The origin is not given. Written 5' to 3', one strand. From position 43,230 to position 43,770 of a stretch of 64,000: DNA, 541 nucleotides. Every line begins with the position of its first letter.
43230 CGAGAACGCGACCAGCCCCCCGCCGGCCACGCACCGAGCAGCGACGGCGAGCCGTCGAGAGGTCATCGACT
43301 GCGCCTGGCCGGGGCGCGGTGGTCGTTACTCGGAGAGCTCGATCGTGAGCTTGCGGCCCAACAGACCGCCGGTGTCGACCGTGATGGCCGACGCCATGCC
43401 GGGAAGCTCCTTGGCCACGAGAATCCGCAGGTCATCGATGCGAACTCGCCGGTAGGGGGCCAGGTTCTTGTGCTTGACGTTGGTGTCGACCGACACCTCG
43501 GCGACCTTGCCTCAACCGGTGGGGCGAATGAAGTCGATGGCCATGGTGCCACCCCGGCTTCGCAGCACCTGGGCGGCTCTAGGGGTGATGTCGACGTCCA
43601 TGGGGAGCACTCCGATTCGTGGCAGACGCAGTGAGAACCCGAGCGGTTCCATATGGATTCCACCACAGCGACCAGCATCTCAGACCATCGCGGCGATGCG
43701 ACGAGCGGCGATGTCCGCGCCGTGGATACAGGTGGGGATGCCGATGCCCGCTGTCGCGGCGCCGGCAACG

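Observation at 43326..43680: Candidate selenoprotein: HesB/IscA-like ORF downstream of hemY with one in-frame UGA and a SECIS-like hairpin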

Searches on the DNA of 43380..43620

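Call 59: search_rna_families(source=window, start=43380, end=43620, threshold=evalue, max_evalue=10, show_alignments=3)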
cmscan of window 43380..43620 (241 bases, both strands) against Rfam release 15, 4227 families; matches with E-value up to 10: 1.
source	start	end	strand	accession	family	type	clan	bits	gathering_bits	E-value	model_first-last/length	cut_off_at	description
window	43508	43578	+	RF00671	mir-138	Gene; miRNA;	-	22.3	50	0.013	1-78/78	no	mir-138 microRNA precursor family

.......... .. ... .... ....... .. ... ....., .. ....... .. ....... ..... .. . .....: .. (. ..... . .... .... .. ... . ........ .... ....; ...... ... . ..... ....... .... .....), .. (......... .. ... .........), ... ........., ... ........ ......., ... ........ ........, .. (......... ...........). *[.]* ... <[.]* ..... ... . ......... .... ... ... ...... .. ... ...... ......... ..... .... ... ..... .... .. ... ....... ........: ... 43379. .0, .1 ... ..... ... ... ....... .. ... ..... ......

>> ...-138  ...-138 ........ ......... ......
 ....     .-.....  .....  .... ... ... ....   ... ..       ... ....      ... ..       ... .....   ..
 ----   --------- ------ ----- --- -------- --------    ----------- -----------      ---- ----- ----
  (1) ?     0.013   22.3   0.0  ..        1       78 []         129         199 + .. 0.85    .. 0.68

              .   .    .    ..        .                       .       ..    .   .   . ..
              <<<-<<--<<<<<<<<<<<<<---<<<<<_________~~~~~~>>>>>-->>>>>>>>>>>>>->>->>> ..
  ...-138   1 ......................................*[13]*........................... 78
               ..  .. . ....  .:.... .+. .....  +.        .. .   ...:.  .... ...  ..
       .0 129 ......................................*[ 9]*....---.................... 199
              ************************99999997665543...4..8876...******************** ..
